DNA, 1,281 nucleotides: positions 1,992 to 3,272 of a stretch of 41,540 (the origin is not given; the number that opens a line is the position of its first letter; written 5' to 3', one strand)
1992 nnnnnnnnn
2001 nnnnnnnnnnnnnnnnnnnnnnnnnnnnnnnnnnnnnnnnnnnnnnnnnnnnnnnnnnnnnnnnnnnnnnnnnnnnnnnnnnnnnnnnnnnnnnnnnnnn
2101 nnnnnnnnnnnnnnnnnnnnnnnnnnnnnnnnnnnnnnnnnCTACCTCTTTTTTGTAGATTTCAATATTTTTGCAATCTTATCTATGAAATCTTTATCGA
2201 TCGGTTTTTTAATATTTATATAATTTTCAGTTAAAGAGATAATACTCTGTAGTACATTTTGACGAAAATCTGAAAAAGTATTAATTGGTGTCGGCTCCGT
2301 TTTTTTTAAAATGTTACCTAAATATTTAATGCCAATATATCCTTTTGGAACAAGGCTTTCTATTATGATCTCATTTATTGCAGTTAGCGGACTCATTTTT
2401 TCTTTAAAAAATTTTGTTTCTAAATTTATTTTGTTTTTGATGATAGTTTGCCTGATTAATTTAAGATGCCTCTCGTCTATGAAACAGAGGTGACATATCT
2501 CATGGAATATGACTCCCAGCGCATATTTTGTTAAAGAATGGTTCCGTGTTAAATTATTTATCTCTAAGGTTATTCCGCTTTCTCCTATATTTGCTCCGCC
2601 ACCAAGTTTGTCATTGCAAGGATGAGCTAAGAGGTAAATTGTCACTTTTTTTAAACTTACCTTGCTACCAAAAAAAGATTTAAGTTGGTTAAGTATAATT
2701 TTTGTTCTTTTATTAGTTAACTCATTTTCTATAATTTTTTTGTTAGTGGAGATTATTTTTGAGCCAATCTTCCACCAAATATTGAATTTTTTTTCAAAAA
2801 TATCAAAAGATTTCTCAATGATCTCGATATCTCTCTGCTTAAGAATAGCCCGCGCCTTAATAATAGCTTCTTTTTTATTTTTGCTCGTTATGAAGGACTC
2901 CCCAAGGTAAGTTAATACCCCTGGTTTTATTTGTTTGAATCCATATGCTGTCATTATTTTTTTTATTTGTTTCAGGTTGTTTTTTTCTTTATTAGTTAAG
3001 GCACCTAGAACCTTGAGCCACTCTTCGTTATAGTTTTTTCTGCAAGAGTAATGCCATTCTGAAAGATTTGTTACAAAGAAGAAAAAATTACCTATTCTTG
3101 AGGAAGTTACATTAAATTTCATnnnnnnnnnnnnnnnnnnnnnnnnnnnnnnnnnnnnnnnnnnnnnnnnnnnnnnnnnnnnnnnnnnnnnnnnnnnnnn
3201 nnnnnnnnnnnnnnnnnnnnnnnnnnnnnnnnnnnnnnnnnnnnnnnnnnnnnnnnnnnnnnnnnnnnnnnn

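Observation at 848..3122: Cys-free, His-rich 47-aa peptide paired with an anSME-like radical SAM/SPASM enzyme: candidate new RiPP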

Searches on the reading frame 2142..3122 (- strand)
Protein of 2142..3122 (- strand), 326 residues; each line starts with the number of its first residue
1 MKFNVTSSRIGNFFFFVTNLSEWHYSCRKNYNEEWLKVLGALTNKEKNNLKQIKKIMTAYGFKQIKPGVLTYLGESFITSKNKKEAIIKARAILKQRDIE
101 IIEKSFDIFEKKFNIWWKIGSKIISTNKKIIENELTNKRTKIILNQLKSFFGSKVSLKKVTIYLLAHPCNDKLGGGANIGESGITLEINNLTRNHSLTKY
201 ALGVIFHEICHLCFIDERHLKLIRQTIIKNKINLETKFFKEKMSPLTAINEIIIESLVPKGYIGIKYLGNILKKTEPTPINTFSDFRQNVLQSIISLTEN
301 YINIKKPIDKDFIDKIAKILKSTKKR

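Call 5: search_protein_families(library=pfam, proteins=[window:2142-3122:-], max_evalue=0.01)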
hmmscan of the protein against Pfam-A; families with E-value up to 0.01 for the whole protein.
window:2142-3122:- (326 aa): 0 families

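Call 6: search_protein_families(library=ncbifam, proteins=[window:2142-3122:-], max_evalue=0.01)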
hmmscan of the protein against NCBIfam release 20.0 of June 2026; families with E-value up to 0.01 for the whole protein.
window:2142-3122:- (326 aa): 0 families

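Call 24: find_homologous_proteins(query=A2)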
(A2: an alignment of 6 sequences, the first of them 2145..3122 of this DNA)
Query A2 (6 sequences) (326 aa, profile of the alignment): 48 proteins with E <= 0.001 among 8000 candidates.
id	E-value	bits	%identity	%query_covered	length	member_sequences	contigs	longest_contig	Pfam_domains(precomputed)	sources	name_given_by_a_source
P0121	3.3e-138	479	31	99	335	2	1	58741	-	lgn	-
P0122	5.6e-138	478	27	98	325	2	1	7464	-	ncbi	-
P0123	2.8e-129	449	31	99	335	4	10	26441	-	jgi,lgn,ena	-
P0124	5.4e-126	438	100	100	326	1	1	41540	-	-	-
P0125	1.5e-117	411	27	98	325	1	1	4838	-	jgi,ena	-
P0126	4.3e-116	406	29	98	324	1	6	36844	-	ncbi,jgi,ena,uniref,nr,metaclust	ncbi:MAG: hypothetical protein US31_C0003G0009 [Berkelbacteria bacterium GW2011_GWA1_36_9]|uniref:DU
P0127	8.6e-116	405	29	98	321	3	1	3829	-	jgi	jgi:hypothetical protein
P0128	1.1e-115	405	30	98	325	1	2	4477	-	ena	-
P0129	1.2e-115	404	31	82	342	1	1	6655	-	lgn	-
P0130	2.5e-115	403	31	94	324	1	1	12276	-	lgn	-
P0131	3.3e-114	400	31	98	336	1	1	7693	-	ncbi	-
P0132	6.1e-114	399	28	98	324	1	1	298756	-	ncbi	-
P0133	2.4e-113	397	30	98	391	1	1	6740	-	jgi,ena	-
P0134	3.8e-113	396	30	94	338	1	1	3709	-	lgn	-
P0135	5.4e-113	396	32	99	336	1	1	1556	-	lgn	-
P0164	1.4e-50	191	32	97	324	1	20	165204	-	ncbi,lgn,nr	ncbi:MAG: hypothetical protein L6Q29_00180 [Candidatus Pacebacteria bacterium]|nr:hypothetical prote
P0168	7.7e-44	168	33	100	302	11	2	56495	-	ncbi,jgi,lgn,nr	ncbi:MAG: hypothetical protein PHN95_00475 [Candidatus Pacebacteria bacterium]|nr:hypothetical prote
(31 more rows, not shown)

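Call 25: find_related_loci(query=A2, collection=metagenome_contigs, flank=3000)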
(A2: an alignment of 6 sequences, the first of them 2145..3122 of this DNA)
Query A2 (326 aa) in metagenome_contigs; peptide patterns used: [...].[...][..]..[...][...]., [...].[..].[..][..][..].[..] (x = any residue, [..] = any of these).
600 stretches matched a pattern (row limit reached: there are more); 45 encode a relative of the query (tblastn E <= 1e-3); 45 distinct loci.
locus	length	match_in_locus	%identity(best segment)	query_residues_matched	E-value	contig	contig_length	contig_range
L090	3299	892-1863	38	1-320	2e-51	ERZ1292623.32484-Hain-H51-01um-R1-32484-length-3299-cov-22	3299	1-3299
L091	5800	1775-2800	34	1-320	1e-50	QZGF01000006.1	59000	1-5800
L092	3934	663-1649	36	1-320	1e-49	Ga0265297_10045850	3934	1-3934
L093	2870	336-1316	36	1-315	8e-44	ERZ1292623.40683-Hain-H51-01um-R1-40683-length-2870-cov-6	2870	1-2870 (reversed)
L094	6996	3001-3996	32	1-321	3e-42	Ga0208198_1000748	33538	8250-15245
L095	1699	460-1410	33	21-322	5e-42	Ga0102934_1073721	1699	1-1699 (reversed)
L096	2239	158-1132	28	1-326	3e-41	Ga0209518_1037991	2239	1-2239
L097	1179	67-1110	32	1-325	9e-43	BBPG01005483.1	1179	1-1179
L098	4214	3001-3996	31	1-322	7e-40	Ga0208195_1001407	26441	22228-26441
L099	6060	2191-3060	33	1-320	3e-39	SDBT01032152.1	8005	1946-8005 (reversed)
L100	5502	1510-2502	32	1-321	2e-38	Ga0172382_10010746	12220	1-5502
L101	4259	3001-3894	34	1-306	1e-38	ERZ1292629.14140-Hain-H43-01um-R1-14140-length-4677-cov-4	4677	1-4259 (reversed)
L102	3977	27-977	33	1-314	8e-39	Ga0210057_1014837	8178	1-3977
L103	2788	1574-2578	30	1-322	2e-37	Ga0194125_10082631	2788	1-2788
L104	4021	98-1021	33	1-312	8e-37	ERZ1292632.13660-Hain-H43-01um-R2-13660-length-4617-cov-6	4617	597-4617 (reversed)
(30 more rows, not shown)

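Call 30: search_protein_families(library=pfam, proteins=[P0126, P0121, P0164, P0168, window:2145-3122:-], max_evalue=10)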
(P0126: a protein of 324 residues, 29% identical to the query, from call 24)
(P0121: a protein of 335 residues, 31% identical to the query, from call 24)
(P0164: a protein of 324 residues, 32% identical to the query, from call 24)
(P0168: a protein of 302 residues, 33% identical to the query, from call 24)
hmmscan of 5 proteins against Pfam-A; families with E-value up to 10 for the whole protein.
P0126 (324 aa): 1 family
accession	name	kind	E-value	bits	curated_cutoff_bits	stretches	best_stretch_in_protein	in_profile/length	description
PF10263.15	SprT-like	-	0.0026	18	25.6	1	139-235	4-95/108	SprT-like family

P0121 (335 aa): 0 families

P0164 (324 aa): 0 families

P0168 (302 aa): 2 families
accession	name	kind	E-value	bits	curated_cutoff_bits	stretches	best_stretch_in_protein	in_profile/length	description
PF10263.15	SprT-like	-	0.041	14.2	25.6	1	152-204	18-74/108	SprT-like family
PF18137.7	ORC_WH_C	-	0.071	13.7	26.4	1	123-161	16-57/133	Origin recognition complex winged helix C-terminal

window:2145-3122:- (326 aa): 1 family
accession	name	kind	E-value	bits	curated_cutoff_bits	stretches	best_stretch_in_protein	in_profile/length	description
PF13688.12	Reprolysin_5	-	0.069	13.8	27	1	99-212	30-152/196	Metallo-peptidase family M12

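Call 44: search_solved_structures(query=A3, max_evalue=1)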
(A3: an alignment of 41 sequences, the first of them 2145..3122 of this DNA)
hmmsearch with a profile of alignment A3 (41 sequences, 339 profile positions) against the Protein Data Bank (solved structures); distinct sequences matched with E-value up to 1: 7.
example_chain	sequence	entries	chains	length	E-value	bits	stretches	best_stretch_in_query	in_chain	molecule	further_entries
5xbn_A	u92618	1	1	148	0.12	14.6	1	125-215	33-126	Wss1p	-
4jiu_A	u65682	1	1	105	0.48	12.6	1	179-217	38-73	Proabylysin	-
3w8l_A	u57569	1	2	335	0.53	12.5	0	74-151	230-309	Casein kinase II subunit alpha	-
4dgl_C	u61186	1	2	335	0.64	12.2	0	74-151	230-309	Casein kinase II subunit alpha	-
6l22_A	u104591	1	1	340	0.64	12.2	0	74-151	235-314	Casein kinase II subunit alpha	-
6l21_A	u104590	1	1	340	0.69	12.1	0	74-151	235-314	Casein kinase II subunit alpha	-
2lc5_A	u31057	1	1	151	0.72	12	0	97-143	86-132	Calmodulin, putative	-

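Call 50: predict_structure(alignment_id=A3)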
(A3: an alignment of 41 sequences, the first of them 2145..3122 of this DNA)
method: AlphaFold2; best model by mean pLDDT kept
length: 326 residues; sequences in the alignment: 41
mean_pLDDT: 89.1   pTM: 0.90
mean pLDDT of the five models: 89.1, 87.6, 87.6, 87.6, 87.4
residues with pLDDT >= 90: 215; 70-90: 82; 50-70: 29; < 50: 0
segments of 3 or more residues with pLDDT < 50: none
pLDDT, mean of each block of 10 residues (from residue 1): 97 95 70 89 97 94 71 93 97 96 98 96 96 96 94 81 92 85 92 85 95 85 92 71 82 93 92 67 84 94 95 94 81
secondary structure, 60 per line:
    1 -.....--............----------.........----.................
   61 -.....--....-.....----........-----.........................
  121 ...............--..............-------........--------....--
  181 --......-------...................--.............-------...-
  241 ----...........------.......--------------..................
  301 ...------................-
elements in order: E2-6 H9-20 H31-39 H44-60 E62-66 E69-72 H74-78 H83-90 H96-135 H138-151 E159-166 E175-178 E183-188 H196-214 H217-229 H245-255 H262-268 H283-303 H310-325

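Call 52: fold_search(model_id=the predicted structure, library=pdb)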
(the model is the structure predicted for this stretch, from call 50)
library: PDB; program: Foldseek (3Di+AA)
matches with E <= 10: 146; with E <= 0.001: 0
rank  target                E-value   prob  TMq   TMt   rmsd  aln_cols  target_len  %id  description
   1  7xyo_A                6.4e-02  0.38  0.18  0.13  14.1       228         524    9  Crystal Structure of a M61 aminopeptidase family member from Myxococcus fulvus (released 2023-06-07)
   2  4l7a_A                8.1e-02  0.47  0.21  0.25  13.7       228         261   12  Crystal structure of a putative zinc-binding metallo-peptidase (BACCAC_01431) from Bacteroides caccae ATCC 43185 at 2. (released 2013-07-03)
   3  7xyo_B                2.5e-01  0.20  0.17  0.12  14.3       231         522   10  Crystal Structure of a M61 aminopeptidase family member from Myxococcus fulvus (released 2023-06-07)
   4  2w6j_C                9.1e-01  0.11  0.14  0.10  14.6       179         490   14  Low resolution structures of bovine mitochondrial F1-ATPase during controlled dehydration: Hydration State 5. (released 2009-10-27)
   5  2ck3_C                9.6e-01  0.11  0.14  0.10  14.6       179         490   14  Azide inhibited bovine F1-ATPase (released 2006-05-08)
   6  8suw_B                9.6e-01  0.07  0.13  0.11  12.6       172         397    9  E. coli SIR2-HerA complex (dodecamer SIR2 bound 4 protomers of HerA) (released 2024-03-27)
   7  1gw6                  1.3e+00  0.08  0.18  0.11  14.5       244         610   15  STRUCTURE OF LEUKOTRIENE A4 HYDROLASE D375N MUTANT (released 2003-03-06)
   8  5jpq_S                1.7e+00  0.07  0.18  0.16  16.0       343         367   12  Cryo-EM structure of the 90S pre-ribosome (released 2016-07-27)
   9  3fts                  1.8e+00  0.06  0.16  0.10  14.5       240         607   15  Leukotriene A4 hydrolase in complex with resveratrol (released 2009-07-28)
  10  8uae_B                1.8e+00  0.05  0.12  0.11  12.7       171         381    8  E. coli Sir2_HerA complex (12:6) with ATPgamaS (released 2023-12-27)
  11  8sub_F                1.8e+00  0.04  0.11  0.10  13.1       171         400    8  E. coli SIR2-HerA complex (dodecamer SIR2 pentamer HerA) (released 2023-12-27)
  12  1lml                  1.9e+00  0.11  0.14  0.10  10.1       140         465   11  LEISHMANOLYSIN (released 1997-09-17)
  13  8u0g_B                1.9e+00  0.05  0.13  0.17  18.1       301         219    5  Full-length dimer of DNA-Damage Response Protein C from Deinococcus radiodurans - Crystal form xMJ7124 (released 2023-09-06)
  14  8suw_F                2.0e+00  0.04  0.11  0.10  13.0       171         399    8  E. coli SIR2-HerA complex (dodecamer SIR2 bound 4 protomers of HerA) (released 2024-03-27)
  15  9vkr_C                2.2e+00  0.13  0.16  0.11  11.8       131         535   14  Cryo-EM structure of F-ATP synthase from Mycobacteroides abscessus (Rotational State 3) (released 2026-01-14)
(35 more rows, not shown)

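Call 66: search_protein_representatives(alignment_id=A3)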
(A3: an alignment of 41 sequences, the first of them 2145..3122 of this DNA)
Query: 41 sequences, 339 profile positions. Proteins with E-value up to 0.001 (for the whole library): 774; up to 1e-10: 495; up to 1e-30: 241. The best 150 are listed.
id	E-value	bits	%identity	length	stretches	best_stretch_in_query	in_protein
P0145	6.4e-133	459.4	-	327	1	1-336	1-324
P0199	4.6e-109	380.9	-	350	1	1-337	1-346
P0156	6.2e-105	367.4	-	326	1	1-336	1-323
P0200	2.9e-102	358.6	-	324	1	1-335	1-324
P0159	1.5e-100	352.9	-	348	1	1-335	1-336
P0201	2.5e-100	352.2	-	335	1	1-335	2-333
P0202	3.9e-99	348.3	-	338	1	3-334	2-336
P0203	1.2e-96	340.2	-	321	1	1-336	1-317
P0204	6.7e-96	337.7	-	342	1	1-337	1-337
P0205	9.0e-95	334.0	-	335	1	1-335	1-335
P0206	1.1e-94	333.7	-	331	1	1-336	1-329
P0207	4.2e-93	328.5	-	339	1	1-334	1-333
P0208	1.1e-92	327.1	-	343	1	1-337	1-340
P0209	2.2e-92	326.1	-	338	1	1-337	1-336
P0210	2.7e-91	322.5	-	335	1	1-334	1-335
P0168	1.1e-72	261.3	-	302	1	1-338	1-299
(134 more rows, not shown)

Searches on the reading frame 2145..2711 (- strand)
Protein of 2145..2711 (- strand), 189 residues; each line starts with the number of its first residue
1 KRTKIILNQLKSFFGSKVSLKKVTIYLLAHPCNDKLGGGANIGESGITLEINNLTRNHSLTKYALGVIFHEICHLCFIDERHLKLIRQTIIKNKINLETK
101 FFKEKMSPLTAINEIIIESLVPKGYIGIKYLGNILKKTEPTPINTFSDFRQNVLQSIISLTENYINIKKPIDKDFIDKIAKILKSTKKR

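Call 89: predict_structure(alignment_id=A6)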
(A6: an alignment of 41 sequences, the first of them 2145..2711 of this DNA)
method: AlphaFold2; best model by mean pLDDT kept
length: 189 residues; sequences in the alignment: 41
mean_pLDDT: 88.6   pTM: 0.86
mean pLDDT of the five models: 88.6, 87.2, 85.5, 85.4, 84.6
residues with pLDDT >= 90: 109; 70-90: 68; 50-70: 12; < 50: 0
segments of 3 or more residues with pLDDT < 50: none
pLDDT, mean of each block of 10 residues (from residue 1): 92 81 90 84 92 81 93 89 94 84 79 95 95 77 86 94 97 96 86
secondary structure, 60 per line:
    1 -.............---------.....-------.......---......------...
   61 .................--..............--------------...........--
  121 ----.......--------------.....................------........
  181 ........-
elements in order: H2-14 E24-28 E36-42 E46-51 H58-77 H80-93 H108-118 H125-131 H146-166 H173-188

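Call 92: fold_search(model_id=the predicted structure, library=pdb)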
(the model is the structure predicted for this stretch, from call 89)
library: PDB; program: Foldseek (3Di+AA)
matches with E <= 10: 138; with E <= 0.001: 0
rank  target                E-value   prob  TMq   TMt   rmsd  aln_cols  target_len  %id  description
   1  6mdw                  4.9e-01  0.35  0.28  0.29   7.7       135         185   13  Mechanism of protease dependent DPC repair (released 2019-04-10)
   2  8brl                  1.2e+00  0.10  0.18  0.22  11.9       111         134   14  Room temperature crystal structure of cytochrome c' from Hydrogenophilus thermoluteolus (released 2023-05-24)
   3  8g08_A                1.6e+00  0.09  0.21  0.09  12.9       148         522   11  Cryo-EM structure of SQ31f-bound Mycobacterium smegmatis ATP synthase rotational state 1 (backbone model) (released 2023-02-15)
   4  6tt7_C                1.6e+00  0.06  0.20  0.09  13.6       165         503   14  Ovine ATP synthase 1a state (released 2020-09-23)
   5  7jg8_A                2.1e+00  0.07  0.20  0.09  13.0       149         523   11  Cryo-EM structure of bedaquiline-saturated Mycobacterium smegmatis ATP synthase rotational state 1 (backbone model) (released 2020-08-19)
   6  256b_A                2.2e+00  0.06  0.16  0.22  12.1       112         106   13  IMPROVEMENT OF THE 2.5 ANGSTROMS RESOLUTION MODEL OF CYTOCHROME B562 BY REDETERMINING THE PRIMARY STRUCTURE AND USING  (released 1991-01-15)
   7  7njq_C                2.5e+00  0.08  0.21  0.09  12.7       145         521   12  Mycobacterium smegmatis ATP synthase state 3a (released 2021-10-27)
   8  6wza_A                2.5e+00  0.06  0.16  0.23  12.2       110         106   12  Ni-bound structure of an engineered metal-dependent protein trimer, TriCyt1 (released 2020-09-16)
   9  9vkr_C                2.5e+00  0.06  0.20  0.09  12.9       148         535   13  Cryo-EM structure of F-ATP synthase from Mycobacteroides abscessus (Rotational State 3) (released 2026-01-14)
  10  9l9o_A                2.5e+00  0.04  0.18  0.10  24.4       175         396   12  Cryo-EM structure of apo GPR50 with BRIL fusion, anti-BRIL Fab, and anti-Fab Nb complex (released 2026-02-18)
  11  7jg6_B                2.6e+00  0.08  0.21  0.09  12.8       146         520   12  Cryo-EM structure of bedaquiline-free Mycobacterium smegmatis ATP synthase rotational state 2 (backbone model) (released 2020-08-19)
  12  3foo_A                2.6e+00  0.06  0.16  0.23  11.7       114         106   11  A Triangular Cytochrome b562 Superstructure Mediated by Ni Coordination - Monoclinic Form (released 2009-07-14)
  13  6ot9_A                2.8e+00  0.06  0.16  0.23  11.9       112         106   13  Bimetallic dodecameric cage design 1 (BMC1) from cytochrome cb562 (released 2020-01-29)
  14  7jg7_B                2.8e+00  0.06  0.20  0.10  13.3       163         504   11  Cryo-EM structure of bedaquiline-free Mycobacterium smegmatis ATP synthase rotational state 3 (backbone model) (released 2020-08-19)
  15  8drd_A                2.8e+00  0.05  0.16  0.23  11.6       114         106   12  Ni(II)-bound B2 dimer (H60/H100/H104) (released 2022-10-12)
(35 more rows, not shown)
